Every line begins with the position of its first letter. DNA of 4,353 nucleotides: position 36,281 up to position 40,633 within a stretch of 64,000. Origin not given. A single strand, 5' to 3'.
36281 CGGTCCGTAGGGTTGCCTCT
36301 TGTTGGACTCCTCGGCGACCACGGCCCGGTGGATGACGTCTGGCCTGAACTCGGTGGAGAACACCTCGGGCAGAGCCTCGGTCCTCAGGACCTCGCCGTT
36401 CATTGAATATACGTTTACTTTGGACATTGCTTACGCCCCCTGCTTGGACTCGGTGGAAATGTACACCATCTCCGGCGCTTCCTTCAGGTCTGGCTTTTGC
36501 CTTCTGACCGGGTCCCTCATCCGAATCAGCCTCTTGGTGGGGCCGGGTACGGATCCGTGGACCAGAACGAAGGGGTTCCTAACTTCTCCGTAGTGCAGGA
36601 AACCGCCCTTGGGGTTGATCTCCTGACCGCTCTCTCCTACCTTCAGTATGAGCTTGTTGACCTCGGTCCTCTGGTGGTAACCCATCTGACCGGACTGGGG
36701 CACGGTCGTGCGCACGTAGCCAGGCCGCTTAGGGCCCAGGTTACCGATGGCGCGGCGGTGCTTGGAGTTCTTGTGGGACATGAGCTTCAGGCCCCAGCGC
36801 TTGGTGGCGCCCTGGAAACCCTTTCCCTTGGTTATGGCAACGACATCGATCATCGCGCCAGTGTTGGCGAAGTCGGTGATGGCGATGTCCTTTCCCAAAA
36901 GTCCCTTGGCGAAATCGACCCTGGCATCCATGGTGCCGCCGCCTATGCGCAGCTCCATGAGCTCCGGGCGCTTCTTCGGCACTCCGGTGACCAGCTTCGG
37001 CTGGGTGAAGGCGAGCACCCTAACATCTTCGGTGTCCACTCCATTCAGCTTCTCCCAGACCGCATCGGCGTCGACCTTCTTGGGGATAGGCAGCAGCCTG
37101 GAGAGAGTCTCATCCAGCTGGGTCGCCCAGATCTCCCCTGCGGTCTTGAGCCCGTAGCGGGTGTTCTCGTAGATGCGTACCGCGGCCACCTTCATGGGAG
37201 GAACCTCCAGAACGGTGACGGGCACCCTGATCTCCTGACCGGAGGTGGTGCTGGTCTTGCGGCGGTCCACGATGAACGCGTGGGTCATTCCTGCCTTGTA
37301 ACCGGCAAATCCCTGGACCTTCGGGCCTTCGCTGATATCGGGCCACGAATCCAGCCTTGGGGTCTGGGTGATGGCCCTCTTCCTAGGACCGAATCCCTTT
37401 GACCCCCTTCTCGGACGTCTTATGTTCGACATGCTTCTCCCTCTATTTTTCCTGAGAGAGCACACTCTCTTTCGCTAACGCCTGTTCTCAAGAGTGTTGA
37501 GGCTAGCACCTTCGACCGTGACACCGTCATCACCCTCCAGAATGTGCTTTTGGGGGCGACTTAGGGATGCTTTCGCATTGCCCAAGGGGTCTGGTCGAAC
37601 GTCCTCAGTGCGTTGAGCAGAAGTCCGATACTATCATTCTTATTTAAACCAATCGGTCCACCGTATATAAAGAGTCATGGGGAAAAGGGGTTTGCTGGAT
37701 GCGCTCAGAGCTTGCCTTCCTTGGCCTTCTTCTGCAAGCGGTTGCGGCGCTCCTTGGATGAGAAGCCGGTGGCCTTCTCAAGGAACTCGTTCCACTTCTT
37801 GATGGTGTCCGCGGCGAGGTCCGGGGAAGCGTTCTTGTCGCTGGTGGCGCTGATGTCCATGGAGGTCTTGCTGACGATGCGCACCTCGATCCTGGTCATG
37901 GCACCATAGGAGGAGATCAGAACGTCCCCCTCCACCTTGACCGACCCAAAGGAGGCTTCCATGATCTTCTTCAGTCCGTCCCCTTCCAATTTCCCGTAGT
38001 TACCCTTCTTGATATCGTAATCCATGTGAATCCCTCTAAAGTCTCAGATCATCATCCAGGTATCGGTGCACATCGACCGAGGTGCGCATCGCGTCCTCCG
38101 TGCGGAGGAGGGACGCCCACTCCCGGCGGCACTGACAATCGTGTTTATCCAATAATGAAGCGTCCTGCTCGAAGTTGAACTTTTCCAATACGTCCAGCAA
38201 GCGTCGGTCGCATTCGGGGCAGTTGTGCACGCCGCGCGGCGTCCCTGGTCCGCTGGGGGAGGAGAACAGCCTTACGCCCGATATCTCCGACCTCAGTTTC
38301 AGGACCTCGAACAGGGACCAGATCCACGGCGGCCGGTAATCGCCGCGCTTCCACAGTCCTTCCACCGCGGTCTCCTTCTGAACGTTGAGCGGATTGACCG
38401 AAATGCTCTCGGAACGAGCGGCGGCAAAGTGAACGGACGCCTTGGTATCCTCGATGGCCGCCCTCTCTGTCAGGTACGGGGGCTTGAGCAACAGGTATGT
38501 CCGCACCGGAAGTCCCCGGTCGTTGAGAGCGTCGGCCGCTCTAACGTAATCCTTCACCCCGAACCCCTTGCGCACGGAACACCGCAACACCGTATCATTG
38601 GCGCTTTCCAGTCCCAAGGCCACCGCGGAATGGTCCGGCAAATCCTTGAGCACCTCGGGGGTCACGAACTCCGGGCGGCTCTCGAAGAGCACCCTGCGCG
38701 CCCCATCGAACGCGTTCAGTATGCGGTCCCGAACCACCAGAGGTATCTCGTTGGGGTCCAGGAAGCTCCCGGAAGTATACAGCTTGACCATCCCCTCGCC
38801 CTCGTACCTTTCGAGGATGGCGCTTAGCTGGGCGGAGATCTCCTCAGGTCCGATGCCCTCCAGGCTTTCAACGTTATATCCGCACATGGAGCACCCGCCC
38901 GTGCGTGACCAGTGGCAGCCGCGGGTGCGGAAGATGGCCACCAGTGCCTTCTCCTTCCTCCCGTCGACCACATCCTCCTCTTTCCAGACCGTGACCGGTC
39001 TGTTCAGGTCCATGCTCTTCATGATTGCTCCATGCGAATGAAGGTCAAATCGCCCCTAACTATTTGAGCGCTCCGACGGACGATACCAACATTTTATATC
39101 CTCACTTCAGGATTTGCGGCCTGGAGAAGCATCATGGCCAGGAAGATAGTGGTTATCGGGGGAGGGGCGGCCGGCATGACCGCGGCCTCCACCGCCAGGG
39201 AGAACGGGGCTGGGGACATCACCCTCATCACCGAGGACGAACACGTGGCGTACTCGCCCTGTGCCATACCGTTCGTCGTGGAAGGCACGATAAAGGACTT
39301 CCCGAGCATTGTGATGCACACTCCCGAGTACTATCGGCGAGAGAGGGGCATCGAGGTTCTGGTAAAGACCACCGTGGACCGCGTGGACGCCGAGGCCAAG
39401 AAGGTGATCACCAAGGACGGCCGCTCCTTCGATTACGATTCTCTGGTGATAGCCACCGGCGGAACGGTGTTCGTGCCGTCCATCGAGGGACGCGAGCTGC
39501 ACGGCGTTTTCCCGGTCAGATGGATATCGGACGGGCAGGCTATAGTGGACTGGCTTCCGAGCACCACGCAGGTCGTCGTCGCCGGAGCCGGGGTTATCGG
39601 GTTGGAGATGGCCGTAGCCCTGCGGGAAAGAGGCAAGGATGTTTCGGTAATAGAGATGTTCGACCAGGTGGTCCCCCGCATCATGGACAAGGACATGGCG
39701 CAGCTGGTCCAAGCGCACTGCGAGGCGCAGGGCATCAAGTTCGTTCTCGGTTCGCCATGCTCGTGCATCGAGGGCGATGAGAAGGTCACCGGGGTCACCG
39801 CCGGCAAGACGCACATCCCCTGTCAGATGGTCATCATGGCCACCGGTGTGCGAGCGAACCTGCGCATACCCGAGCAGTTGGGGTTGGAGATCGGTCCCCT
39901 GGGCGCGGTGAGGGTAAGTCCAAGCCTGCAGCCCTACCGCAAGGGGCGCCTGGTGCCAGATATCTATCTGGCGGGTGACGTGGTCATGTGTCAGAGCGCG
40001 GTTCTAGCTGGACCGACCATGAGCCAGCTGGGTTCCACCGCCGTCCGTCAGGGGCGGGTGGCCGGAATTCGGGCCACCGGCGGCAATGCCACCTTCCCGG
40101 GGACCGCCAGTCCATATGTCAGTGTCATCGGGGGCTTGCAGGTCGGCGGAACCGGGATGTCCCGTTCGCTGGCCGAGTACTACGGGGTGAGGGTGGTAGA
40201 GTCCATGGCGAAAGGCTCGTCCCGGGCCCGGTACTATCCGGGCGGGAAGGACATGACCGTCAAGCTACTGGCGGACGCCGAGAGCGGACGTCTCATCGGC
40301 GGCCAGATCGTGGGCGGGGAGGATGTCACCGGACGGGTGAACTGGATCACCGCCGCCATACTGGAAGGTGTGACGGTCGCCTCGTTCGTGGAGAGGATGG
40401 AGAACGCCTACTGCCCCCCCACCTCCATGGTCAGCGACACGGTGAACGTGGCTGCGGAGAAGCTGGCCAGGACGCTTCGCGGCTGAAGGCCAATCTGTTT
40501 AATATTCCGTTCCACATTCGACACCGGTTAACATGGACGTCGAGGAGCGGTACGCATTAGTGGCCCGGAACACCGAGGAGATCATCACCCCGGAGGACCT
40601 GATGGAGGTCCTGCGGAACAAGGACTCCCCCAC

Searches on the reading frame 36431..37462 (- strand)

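Call 50: search_protein_families(library=pfam, proteins=[window:36431-37462:-], max_evalue=0.000001)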
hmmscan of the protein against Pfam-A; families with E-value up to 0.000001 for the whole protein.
window:36431-37462:- (343 aa): 1 family
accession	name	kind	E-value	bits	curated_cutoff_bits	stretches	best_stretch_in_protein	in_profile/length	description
PF00297.29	Ribosomal_L3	-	9.7e-88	295.1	22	1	13-342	5-369/369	Ribosomal protein L3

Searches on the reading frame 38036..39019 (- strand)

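Call 50: search_protein_families(library=pfam, proteins=[window:38036-39019:-], max_evalue=0.000001)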
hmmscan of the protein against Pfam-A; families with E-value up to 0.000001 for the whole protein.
window:38036-39019:- (327 aa): 1 family
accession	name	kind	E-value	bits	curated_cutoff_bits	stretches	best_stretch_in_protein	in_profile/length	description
PF04055.27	Radical_SAM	-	1.1e-08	35.9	29.5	1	31-186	3-157/166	Radical SAM superfamily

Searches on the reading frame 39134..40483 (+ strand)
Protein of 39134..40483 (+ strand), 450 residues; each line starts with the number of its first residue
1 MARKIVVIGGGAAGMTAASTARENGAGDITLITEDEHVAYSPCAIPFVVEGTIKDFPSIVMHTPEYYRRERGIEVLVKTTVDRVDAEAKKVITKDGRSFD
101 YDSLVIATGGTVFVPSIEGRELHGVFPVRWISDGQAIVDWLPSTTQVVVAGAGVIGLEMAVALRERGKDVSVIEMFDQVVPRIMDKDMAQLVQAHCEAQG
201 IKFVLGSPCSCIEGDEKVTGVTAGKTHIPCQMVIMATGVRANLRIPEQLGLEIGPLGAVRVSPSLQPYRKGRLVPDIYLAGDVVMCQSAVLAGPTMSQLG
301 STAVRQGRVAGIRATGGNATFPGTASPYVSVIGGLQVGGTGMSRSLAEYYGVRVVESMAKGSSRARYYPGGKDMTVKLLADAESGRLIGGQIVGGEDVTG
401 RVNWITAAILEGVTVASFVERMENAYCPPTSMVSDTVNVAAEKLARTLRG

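Call 50: search_protein_families(library=pfam, proteins=[window:39134-40483:+], max_evalue=0.000001)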
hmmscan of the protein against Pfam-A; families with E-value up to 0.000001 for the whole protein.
window:39134-40483:+ (450 aa): 8 families
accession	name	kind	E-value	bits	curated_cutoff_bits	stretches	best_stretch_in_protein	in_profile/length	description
PF07992.20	Pyr_redox_2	-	2e-58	198.5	26.1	1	4-307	2-291/291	Pyridine nucleotide-disulphide oxidoreductase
PF00070.33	Pyr_redox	-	7.4e-25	87.7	22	1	147-223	2-79/82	Pyridine nucleotide-disulphide oxidoreductase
PF01266.30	DAO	-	3.2e-14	53.7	27.9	0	187-260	150-225/353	FAD dependent oxidoreductase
PF02852.28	Pyr_redox_dim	-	1.4e-11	45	25.3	1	333-421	7-95/110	Pyridine nucleotide-disulphide oxidoreductase, dimerisation domain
PF03486.20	HI0933_like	-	1.5e-11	44.7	50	0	4-34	2-31/244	HI0933-like protein Rossmann domain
PF00890.30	FAD_binding_2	-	2.7e-10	40.4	20.4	0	5-39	2-39/414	FAD binding domain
PF13738.12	Pyr_redox_3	-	1.3e-09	38.1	30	0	6-38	1-33/305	Pyridine nucleotide-disulphide oxidoreductase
PF13450.12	NAD_binding_8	-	1.8e-09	38.1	21.9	0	7-67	1-58/68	NAD(P)-binding Rossmann-like domain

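Call 51: search_protein_families(library=ncbifam, proteins=[window:39134-40483:+], max_evalue=1e-8)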
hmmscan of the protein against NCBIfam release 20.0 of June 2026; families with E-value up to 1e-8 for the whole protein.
window:39134-40483:+ (450 aa): 37 families (the best 25 are shown)
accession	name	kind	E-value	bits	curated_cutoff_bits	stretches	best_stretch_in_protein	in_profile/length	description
TIGR03385.1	CoA_CoA_reduc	equivalog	9.2e-90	301.5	578.8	1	4-441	1-439/439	CoA-disulfide reductase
NF007123.0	PRK09564.1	equivalog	2.7e-78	263.7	458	1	4-441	2-440/444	CoA-disulfide reductase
NF046103.1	NOXase_Strep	equivalog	1.3e-51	176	600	1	4-417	1-415/442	H2O-forming NADH oxidase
TIGR02374.1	nitri_red_nirB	equivalog_domain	2.1e-43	148.8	578.35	1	5-344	1-332/794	nitrite reductase large subunit NirB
NF010037.0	PRK13512.1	equivalog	1.4e-42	146.1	394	1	3-440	2-433/438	CoA-disulfide reductase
NF045765.1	PhenlGlyoxDHPadH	equivalog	6.8e-41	140.5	475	1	4-317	4-310/416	NADH-dependent phenylglyoxylate dehydrogenase subunit epsilon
NF003437.0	PRK04965.1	equivalog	4.8e-36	124.6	392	1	1-291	1-282/378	NADH:flavorubredoxin reductase NorW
NF042949.2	3PPDioc_HcaD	equivalog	2.9e-35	121.7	450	1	3-288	2-280/386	3-phenylpropionate/cinnamic acid dioxygenase ferredoxin--NAD(+) reductase subunit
TIGR01350.1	lipoamide_DH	equivalog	5e-29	101.3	408.8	1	90-418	120-433/461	dihydrolipoyl dehydrogenase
NF007286.0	PRK09754.1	equivalog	5.9e-27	94.4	447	1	4-253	5-253/400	phenylpropionate dioxygenase ferredoxin reductase subunit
NF004943.0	PRK06292.2-1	equivalog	7.1e-27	94.3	432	1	76-423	105-439/456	dihydrolipoyl dehydrogenase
TIGR02053.1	MerA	equivalog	1.1e-26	93.9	454.45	1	68-422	90-436/465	mercury(II) reductase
NF041682.1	ant_diox_AndAa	equivalog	1.1e-26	93.4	650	1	4-262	5-262/406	anthranilate 1,2-dioxygenase system ferredoxin--NAD(+) reductase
NF011565.0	PRK14989.1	subfamily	4.8e-26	91.1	883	1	4-287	5-286/847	nitrite reductase large subunit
NF041087.1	bile_acid_BaiCD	equivalog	3.5e-21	75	825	1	2-242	380-600/642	bile acid Fe-S flavoenzyme BaiCD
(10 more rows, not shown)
